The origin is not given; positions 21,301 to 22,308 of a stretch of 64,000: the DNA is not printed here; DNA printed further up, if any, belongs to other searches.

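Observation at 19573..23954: Tight operon: HprK-like P-loop kinase, SDR epimerase, NTase-like, GT4 glycosyltransferase, HD hydrolase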

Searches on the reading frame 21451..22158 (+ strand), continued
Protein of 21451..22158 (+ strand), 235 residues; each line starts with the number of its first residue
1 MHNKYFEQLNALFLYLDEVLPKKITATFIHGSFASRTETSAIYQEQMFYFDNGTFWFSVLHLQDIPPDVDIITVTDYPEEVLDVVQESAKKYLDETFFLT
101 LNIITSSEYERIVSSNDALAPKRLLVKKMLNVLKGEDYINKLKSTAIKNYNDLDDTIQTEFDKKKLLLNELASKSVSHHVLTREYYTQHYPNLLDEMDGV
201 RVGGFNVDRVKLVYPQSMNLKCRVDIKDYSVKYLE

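Call 52: search_protein_families(library=ncbifam, proteins=[L009:8732-9742:+, L008:8803-9789:+, L011:3068-4084:+, L009:6697-8004:+, L008:7088-8014:+, L009:6125-6700:+], max_evalue=0.1)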
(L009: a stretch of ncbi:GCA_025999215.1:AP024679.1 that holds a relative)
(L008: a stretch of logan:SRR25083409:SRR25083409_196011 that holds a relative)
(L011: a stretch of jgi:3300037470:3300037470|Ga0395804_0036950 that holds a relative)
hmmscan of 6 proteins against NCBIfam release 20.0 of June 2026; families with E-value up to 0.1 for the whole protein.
L009:8732-9742:+ (336 aa): 0 families

L008:8803-9789:+ (328 aa): 1 family
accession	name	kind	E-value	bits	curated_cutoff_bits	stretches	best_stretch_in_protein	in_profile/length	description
NF005576.0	PRK07261.1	equivalog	0.067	12.9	224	0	152-187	6-46/171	DNA topology modulation protein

L011:3068-4084:+ (338 aa): 0 families

L009:6697-8004:+ (435 aa): 6 families
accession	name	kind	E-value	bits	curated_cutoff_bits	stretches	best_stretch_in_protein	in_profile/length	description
TIGR01678.1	FAD_lactone_ox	subfamily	3.5e-73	247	396.8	1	7-426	3-437/438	sugar 1,4-lactone oxidase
TIGR01679.1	bact_FAD_ox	subfamily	1.4e-72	244.9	292.25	1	8-433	1-418/419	FAD-linked oxidoreductase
TIGR01677.1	pln_FAD_oxido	subfamily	9.2e-35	120.1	383.1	2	20-216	35-251/560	FAD-dependent oxidoreductase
NF053785.1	DcplphribOxDprE1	equivalog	4.8e-20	72.2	500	2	45-176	44-180/449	decaprenylphosphoryl-beta-D-ribose oxidase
TIGR01676.1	GLDHase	equivalog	1.8e-18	66.7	458.25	1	6-232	49-281/541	L-galactonolactone dehydrogenase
TIGR00387.1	glcD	equivalog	1.8e-13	50.1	567.9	1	24-200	3-186/413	glycolate oxidase subunit GlcD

L008:7088-8014:+ (308 aa): 12 families
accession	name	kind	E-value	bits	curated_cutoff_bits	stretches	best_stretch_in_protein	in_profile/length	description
NF040723.1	UDP-GlcNAcDh_Arch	equivalog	3.6e-14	53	450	1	44-285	48-281/302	UDP-N-acetylglucosamine 3-dehydrogenase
NF041392.1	XylDh_Gfo6_Halo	equivalog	2.2e-06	26.7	350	1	56-172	82-205/350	D-xylose 1-dehydrogenase Gfo6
NF052479.1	LevoglcsnDh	equivalog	5.1e-06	25.4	650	1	51-183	71-206/386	levoglucosan dehydrogenase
TIGR04380.1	myo_inos_iolG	equivalog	5.4e-06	25.5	355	1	53-137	61-142/330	inositol 2-dehydrogenase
NF001309.0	PRK00257.1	equivalog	0.0039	16.2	434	1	7-75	114-186/379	4-phosphoerythronate dehydrogenase PdxB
NF006091.0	PRK08243.1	subfamily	0.011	14.6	351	1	10-48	3-41/393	4-hydroxybenzoate 3-monooxygenase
NF004831.0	PRK06183.1-5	equivalog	0.017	13.6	546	1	7-42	6-41/568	bifunctional 3-(3-hydroxy-phenyl)propionate/3-hydroxycinnamic acid hydroxylase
NF008607.0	PRK11579.1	subfamily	0.02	13.9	330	1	50-143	61-151/346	oxidoreductase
NF004017.0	PRK05479.1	equivalog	0.026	13.2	336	1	7-49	15-57/337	ketol-acid reductoisomerase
NF011966.0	PRK15438.1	equivalog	0.038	13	687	1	9-43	116-150/378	4-phosphoerythronate dehydrogenase PdxB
NF004009.0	PRK05476.3-2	equivalog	0.045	12.5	485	1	6-48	268-310/487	adenosylhomocysteinase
NF004829.0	PRK06183.1-3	subfamily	0.049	12.4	390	1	8-42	7-41/520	bifunctional 3-(3-hydroxy-phenyl)propionate/3-hydroxycinnamic acid hydroxylase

L009:6125-6700:+ (191 aa): 20 families
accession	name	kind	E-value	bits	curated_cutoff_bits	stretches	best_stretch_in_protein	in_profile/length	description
TIGR00441.1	gmhA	equivalog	4.4e-62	208.7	209.45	1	32-183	3-154/154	D-sedoheptulose 7-phosphate isomerase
NF010546.0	PRK13936.1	equivalog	3.7e-60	203.1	276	1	1-189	3-195/197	phosphoheptose isomerase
NF001628.0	PRK00414.1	equivalog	7.7e-46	156.1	265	1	5-186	6-190/192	D-sedoheptulose 7-phosphate isomerase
NF010547.0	PRK13938.1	equivalog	4.5e-39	134.1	320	1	36-186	41-191/196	D-sedoheptulose 7-phosphate isomerase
NF008138.0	PRK10886.1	equivalog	1.9e-36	125.7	352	1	2-187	2-191/196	DnaA initiator-associating protein DiaA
NF003915.0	PRK05441.1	subfamily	9e-11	41.3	168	1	10-158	32-181/300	N-acetylmuramic acid 6-phosphate etherase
NF009222.0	PRK12570.1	subfamily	1.8e-06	27.1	255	1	18-154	47-184/307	N-acetylmuramic acid 6-phosphate etherase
NF041755.1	RuMP_HxlAB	equivalog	4e-06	26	500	1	107-165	287-345/391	bifunctional 3-hexulose-6-phosphate synthase/6-phospho-3-hexuloisomerase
NF010701.0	PRK14101.1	equivalog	1.6e-05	23.3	920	1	35-187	463-590/638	bifunctional transcriptional regulator/glucokinase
TIGR03127.2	RuMP_HxlB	equivalog_domain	3e-05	24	160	1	107-164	71-128/178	6-phospho-3-hexuloisomerase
NF002805.0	PRK02947.1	subfamily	0.00042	19.5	135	1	23-142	23-141/247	sugar isomerase domain-containing protein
TIGR00274.1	TIGR00274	equivalog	0.00096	18.3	302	1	16-156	33-174/291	N-acetylmuramic acid 6-phosphate etherase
NF040776.2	AlsR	equivalog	0.0015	17.5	400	1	104-151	172-219/279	transcriptional repressor AlsR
NF046059.1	NagB_SO3506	equivalog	0.0025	17.2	430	1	96-157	77-135/330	glucosamine-6-phosphate deaminase NagB-II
NF008590.0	PRK11557.1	equivalog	0.0035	16.8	355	1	21-157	113-228/282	MurR/RpiR family transcriptional regulator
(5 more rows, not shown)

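Call 54: find_encoding_contigs(protein=P0006, flank=1000, max_places=2)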
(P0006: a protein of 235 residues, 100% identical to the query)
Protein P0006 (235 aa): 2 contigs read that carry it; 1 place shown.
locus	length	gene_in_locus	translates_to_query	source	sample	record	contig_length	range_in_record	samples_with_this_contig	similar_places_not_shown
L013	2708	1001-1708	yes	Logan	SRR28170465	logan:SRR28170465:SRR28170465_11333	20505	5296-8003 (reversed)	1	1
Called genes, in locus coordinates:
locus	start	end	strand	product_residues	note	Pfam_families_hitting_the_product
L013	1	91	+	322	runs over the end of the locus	PF27840:ScmC (weak), PF07475:Hpr_kinase_C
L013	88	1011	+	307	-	PF01370:Epimerase, PF04321:RmlD_sub_bind, PF16363:GDP_Man_Dehyd, PF02719:Polysacc_synt_2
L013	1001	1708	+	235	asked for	-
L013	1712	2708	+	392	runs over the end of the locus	PF00534:Glycos_transf_1, PF13692:Glyco_trans_1_4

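Call 60: find_encoding_contigs(protein=P0015, flank=7000, max_places=2)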
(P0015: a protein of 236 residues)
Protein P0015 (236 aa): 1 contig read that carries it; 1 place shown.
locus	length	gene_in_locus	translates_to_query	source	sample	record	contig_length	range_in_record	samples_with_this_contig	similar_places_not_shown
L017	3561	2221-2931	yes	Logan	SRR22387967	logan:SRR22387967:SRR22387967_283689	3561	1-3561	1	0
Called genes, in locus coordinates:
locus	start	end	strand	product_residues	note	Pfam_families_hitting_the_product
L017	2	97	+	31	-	?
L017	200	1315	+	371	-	-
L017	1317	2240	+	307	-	PF01370:Epimerase, PF02719:Polysacc_synt_2, PF04321:RmlD_sub_bind, PF07993:NAD_binding_4 (faint), PF16363:GDP_Man_Dehyd (weak), PF04321:RmlD_sub_bind (weak)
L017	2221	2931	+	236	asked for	-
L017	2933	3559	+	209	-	?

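Call 61: find_encoding_contigs(protein=P0018, flank=7000, max_places=2)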
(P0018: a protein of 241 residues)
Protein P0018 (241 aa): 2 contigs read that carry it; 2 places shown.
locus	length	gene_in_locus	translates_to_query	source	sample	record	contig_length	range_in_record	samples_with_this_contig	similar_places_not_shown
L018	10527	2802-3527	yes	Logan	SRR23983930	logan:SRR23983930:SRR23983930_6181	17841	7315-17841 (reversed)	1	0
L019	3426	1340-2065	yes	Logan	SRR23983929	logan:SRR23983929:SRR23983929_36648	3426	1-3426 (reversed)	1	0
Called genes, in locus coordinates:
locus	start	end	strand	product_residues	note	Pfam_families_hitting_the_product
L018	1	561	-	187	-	?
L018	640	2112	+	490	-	PF02541:Ppx-GppA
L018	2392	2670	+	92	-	-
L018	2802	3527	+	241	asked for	-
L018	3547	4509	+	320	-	-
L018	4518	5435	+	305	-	PF01370:Epimerase, PF04321:RmlD_sub_bind, PF16363:GDP_Man_Dehyd, PF02719:Polysacc_synt_2, PF07993:NAD_binding_4 (weak)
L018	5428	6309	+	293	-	-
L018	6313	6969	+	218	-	PF01966:HD (weak)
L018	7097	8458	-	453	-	PF18862:ApeA_NTD1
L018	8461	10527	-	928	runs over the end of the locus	-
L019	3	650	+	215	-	?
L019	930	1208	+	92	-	-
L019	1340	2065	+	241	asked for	-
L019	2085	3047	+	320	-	-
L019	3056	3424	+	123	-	?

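Call 62: search_protein_families(library=pfam, proteins=[L018:3547-4509:+, L018:5428-6309:+, L018:6313-6969:+, L018:2392-2670:+, L017:200-1315:+, L017:2933-3559:+, L008:8803-9789:+, L009:8732-9742:+, L008:11936-12745:+], max_evalue=0.1)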
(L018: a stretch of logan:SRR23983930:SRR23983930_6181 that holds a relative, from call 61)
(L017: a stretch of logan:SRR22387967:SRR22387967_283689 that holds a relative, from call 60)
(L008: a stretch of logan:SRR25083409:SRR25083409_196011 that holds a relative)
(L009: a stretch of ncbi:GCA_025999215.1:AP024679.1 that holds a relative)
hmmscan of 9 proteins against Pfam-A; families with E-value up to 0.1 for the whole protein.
L018:3547-4509:+ (320 aa): 2 families
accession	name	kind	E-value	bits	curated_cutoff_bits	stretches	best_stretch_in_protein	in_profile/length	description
PF13175.12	AAA_15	-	0.075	13.1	32.1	0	137-157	24-41/374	AAA ATPase domain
PF13671.12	AAA_33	-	0.094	13.5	27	0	141-186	1-45/143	AAA domain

L018:5428-6309:+ (293 aa): 2 families
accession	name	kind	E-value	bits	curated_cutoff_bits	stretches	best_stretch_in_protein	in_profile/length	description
PF08501.16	Shikimate_dh_N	-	0.00071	20.2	27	1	15-92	8-83/83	Shikimate dehydrogenase substrate binding domain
PF23812.1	Phage_TAC_18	-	0.095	13.3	27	0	234-279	34-74/79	Phage tail assembly chaperone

L018:6313-6969:+ (218 aa): 1 family
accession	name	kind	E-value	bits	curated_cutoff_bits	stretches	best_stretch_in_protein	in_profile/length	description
PF01966.28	HD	-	1.4e-05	25.8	22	1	43-143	4-114/116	HD domain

L018:2392-2670:+ (92 aa): 0 families

L017:200-1315:+ (371 aa): 3 families
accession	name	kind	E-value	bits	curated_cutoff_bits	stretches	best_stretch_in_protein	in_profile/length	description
PF07475.17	Hpr_kinase_C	-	6.5e-05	23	33.3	1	160-207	9-56/171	HPr Serine kinase C-terminal domain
PF13671.12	AAA_33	-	0.015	16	27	1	173-212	3-43/143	AAA domain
PF13555.12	AAA_29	-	0.049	13.8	27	1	169-185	21-38/61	P-loop containing region of AAA domain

L017:2933-3559:+ (209 aa): 0 families

L008:8803-9789:+ (328 aa): 3 families
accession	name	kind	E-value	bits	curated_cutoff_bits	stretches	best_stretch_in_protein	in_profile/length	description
PF13401.12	AAA_22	-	0.0068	17.2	27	1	144-178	3-33/130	AAA domain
PF13238.12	AAA_18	-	0.0099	16.8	29.4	1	151-193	3-44/128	AAA domain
PF13555.12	AAA_29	-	0.045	13.9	27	1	140-162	16-38/61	P-loop containing region of AAA domain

L009:8732-9742:+ (336 aa): 0 families

L008:11936-12745:+ (269 aa): 2 families
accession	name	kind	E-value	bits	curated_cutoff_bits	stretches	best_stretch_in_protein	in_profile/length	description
PF00903.31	Glyoxalase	-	1.5e-07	32.3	20.6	1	11-137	9-116/121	Glyoxalase/Bleomycin resistance protein/Dioxygenase superfamily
PF13669.12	Glyoxalase_4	-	2.3e-07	31.5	27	2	86-188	1-93/109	Glyoxalase/Bleomycin resistance protein/Dioxygenase superfamily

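Call 70: search_protein_families(library=pfam, proteins=[P0016, P0019, P0020, P0021, P0022, P0023, P0025, P0037, P0038, P0047], max_evalue=0.05)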
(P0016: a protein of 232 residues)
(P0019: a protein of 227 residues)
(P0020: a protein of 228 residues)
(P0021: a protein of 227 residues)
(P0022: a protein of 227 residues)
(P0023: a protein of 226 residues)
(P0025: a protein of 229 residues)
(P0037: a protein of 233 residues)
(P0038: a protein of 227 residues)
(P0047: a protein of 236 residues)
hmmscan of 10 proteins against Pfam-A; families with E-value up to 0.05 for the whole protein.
P0016 (232 aa): 0 families

P0019 (227 aa): 1 family
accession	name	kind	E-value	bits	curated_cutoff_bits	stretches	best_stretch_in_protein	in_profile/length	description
PF18765.7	Polbeta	-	0.00022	21.8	26.9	1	8-75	3-78/93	Polymerase beta, Nucleotidyltransferase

P0020 (228 aa): 0 families

P0021 (227 aa): 0 families

P0022 (227 aa): 0 families

P0023 (226 aa): 1 family
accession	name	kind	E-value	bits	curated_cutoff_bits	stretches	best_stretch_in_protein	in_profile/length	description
PF18765.7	Polbeta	-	0.031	14.9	26.9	0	8-35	3-30/93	Polymerase beta, Nucleotidyltransferase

P0025 (229 aa): 0 families

P0037 (233 aa): 2 families
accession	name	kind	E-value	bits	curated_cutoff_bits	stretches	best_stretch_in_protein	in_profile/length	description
PF18765.7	Polbeta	-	0.00014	22.4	26.9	0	13-41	3-31/93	Polymerase beta, Nucleotidyltransferase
PF17010.10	DUF5092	-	0.034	14.6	27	1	51-149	7-100/145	Domain of unknown function (DUF5092)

P0038 (227 aa): 0 families

P0047 (236 aa): 1 family
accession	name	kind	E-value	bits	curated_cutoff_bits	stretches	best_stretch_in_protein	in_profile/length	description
PF18765.7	Polbeta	-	0.0049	17.4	26.9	0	14-79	1-42/93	Polymerase beta, Nucleotidyltransferase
